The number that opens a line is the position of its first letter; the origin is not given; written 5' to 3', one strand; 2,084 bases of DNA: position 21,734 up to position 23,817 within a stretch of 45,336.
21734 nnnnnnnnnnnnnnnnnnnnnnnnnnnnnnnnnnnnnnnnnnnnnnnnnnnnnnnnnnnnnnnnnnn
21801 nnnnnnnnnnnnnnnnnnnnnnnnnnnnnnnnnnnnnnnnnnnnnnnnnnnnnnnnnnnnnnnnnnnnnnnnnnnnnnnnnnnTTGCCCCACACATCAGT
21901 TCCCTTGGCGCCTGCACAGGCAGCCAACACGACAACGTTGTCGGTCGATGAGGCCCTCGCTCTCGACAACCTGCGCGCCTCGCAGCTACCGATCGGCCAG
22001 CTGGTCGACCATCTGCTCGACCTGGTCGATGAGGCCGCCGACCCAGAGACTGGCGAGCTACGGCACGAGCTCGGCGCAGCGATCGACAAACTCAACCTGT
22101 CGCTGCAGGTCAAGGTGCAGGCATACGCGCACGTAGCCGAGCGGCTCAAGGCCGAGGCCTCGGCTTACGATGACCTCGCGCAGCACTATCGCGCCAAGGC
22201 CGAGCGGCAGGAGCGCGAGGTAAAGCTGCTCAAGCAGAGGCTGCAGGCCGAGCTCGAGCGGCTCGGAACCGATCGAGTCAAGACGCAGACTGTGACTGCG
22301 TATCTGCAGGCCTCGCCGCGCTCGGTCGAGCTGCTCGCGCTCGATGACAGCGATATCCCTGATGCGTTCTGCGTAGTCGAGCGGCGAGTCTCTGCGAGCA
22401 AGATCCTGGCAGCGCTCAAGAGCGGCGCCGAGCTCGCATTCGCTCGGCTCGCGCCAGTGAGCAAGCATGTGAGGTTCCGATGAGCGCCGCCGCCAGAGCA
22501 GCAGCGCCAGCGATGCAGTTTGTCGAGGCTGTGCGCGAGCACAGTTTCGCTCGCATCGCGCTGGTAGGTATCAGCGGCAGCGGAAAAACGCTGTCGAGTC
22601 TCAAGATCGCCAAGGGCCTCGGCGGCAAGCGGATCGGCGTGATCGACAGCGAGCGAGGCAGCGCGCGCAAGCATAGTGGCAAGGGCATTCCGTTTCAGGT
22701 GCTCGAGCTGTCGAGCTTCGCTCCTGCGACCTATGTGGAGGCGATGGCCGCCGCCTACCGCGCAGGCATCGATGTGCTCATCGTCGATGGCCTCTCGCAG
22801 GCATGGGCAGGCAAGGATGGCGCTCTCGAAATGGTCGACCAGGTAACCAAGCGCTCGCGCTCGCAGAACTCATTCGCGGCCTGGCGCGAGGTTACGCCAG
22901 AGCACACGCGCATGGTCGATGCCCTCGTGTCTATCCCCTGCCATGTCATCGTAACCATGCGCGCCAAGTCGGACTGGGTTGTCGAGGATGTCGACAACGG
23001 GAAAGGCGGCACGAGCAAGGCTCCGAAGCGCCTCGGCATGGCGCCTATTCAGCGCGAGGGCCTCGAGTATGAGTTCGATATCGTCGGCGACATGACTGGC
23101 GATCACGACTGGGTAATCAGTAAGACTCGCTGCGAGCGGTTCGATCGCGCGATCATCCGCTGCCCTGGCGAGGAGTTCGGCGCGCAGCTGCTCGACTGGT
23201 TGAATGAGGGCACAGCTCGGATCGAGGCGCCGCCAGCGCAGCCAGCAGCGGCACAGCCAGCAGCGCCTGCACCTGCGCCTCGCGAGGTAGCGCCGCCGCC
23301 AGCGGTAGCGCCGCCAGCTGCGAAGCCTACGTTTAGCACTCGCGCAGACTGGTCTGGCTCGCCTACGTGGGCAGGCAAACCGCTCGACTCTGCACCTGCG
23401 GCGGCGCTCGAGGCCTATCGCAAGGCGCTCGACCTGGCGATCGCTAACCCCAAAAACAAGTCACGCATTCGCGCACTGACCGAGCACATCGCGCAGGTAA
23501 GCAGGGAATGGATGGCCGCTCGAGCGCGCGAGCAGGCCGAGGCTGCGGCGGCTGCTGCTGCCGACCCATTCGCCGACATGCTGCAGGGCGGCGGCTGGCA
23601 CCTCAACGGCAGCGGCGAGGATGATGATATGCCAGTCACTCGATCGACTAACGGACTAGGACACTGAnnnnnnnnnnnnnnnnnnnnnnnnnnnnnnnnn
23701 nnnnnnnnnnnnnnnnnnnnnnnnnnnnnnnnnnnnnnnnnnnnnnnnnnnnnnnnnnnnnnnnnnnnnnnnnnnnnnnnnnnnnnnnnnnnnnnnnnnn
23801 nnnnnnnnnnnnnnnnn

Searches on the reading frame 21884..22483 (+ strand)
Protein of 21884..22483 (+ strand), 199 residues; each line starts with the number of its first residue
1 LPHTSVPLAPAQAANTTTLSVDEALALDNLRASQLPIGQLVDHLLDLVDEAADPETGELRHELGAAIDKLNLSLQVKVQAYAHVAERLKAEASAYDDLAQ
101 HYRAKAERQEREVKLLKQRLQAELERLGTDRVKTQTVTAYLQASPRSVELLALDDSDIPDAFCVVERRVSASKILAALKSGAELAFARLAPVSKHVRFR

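Call 86: search_protein_families(library=pfam, proteins=[window:21884-22483:+], max_evalue=0.001)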
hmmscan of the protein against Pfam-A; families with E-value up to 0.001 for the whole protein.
window:21884-22483:+ (199 aa): 1 family
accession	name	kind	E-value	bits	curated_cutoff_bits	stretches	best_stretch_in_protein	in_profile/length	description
PF05565.16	Sipho_Gp157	-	2.7e-24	86.5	28.6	1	42-198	7-161/162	Siphovirus Gp157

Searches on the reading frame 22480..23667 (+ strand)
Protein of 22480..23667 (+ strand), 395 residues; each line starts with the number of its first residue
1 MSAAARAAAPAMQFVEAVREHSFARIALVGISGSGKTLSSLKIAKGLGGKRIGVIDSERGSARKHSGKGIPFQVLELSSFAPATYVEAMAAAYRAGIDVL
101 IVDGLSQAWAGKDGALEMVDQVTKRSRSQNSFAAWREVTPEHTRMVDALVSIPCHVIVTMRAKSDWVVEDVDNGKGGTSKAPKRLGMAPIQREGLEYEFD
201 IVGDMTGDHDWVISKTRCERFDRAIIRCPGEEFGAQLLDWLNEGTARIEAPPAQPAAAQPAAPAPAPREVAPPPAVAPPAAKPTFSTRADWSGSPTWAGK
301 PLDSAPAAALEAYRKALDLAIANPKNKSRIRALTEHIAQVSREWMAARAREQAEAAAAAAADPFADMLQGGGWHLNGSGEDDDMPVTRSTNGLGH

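Call 86: search_protein_families(library=pfam, proteins=[window:22480-23667:+], max_evalue=0.001)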
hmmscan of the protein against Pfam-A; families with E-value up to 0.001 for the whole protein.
window:22480-23667:+ (395 aa): 1 family
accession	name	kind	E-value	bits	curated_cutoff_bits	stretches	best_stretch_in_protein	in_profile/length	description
PF13479.12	AAA_24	-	6e-20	72.4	27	1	24-208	3-171/195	AAA domain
